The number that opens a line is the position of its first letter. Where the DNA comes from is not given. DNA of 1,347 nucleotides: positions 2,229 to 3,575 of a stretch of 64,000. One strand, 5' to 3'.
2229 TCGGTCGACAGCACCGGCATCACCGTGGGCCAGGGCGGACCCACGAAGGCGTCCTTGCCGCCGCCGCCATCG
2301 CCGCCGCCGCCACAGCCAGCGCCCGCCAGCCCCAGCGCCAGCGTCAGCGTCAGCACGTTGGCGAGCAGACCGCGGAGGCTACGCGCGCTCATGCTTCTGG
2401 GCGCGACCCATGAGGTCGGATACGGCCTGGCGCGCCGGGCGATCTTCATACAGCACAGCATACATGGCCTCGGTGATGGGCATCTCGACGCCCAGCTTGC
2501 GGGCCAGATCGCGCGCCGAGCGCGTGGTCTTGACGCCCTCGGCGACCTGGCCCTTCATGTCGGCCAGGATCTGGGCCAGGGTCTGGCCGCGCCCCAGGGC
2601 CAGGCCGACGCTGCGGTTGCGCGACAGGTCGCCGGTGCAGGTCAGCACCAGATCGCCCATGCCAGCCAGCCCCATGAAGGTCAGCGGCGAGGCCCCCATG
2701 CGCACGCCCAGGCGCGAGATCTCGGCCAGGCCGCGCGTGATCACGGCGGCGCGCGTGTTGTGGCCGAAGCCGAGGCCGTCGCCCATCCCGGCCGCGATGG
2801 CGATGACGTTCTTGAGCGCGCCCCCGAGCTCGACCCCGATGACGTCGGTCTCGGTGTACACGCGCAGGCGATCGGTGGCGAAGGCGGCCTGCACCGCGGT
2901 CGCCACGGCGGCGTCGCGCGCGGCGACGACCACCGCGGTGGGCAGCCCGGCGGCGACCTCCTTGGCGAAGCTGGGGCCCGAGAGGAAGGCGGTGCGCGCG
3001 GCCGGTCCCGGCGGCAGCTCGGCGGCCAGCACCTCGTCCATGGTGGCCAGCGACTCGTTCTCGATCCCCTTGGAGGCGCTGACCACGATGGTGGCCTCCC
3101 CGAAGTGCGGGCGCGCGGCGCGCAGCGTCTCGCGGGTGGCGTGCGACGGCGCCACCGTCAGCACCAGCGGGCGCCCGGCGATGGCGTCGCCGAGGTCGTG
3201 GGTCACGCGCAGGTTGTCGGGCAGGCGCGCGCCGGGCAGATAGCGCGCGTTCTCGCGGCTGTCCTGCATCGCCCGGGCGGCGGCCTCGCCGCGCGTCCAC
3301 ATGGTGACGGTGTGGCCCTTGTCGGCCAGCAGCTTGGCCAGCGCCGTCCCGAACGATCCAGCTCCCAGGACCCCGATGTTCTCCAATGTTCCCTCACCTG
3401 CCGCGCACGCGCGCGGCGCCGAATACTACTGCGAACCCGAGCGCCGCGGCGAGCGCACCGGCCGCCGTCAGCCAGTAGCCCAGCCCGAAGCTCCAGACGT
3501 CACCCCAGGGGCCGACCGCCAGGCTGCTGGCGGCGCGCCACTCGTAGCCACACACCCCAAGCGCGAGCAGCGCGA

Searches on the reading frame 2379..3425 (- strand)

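Call 11: search_protein_families(library=pfam, proteins=[window:2379-3425:-], max_evalue=0.001)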
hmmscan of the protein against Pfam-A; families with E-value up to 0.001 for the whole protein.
window:2379-3425:- (348 aa): 9 families
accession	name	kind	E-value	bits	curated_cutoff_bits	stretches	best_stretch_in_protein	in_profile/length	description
PF07479.19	NAD_Gly3P_dh_C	-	4.3e-59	199.2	25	1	194-335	1-141/142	NAD-dependent glycerol-3-phosphate dehydrogenase C-terminus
PF01210.29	NAD_Gly3P_dh_N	-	1.6e-48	165.1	23.1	1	17-174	2-157/158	NAD-dependent glycerol-3-phosphate dehydrogenase N-terminus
PF20618.3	GPD_NAD_C_bact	-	1.3e-24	87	27.6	1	254-320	1-65/66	Bacterial GPD, NAD-dependent C-terminal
PF02558.23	ApbA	-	2e-08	34.4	22.2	1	17-126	1-108/150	Ketopantoate reductase PanE/ApbA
PF03807.23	F420_oxidored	-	1.1e-07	32.7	21.6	1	17-118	2-92/94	NADP oxidoreductase coenzyme F420-dependent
PF03446.21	NAD_binding_2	-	8.7e-06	26.3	21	1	16-118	1-93/161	NAD binding domain of 6-phosphogluconate dehydrogenase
PF03435.24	Sacchrp_dh_NADP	-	7.2e-05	23.6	25.1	1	17-105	1-89/129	Saccharopine dehydrogenase NADP binding domain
PF02737.24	3HCDH_N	-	0.00016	22.1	22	1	16-58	1-43/180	3-hydroxyacyl-CoA dehydrogenase, NAD binding domain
PF01266.30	DAO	-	0.00055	20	27.9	1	18-233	3-204/353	FAD dependent oxidoreductase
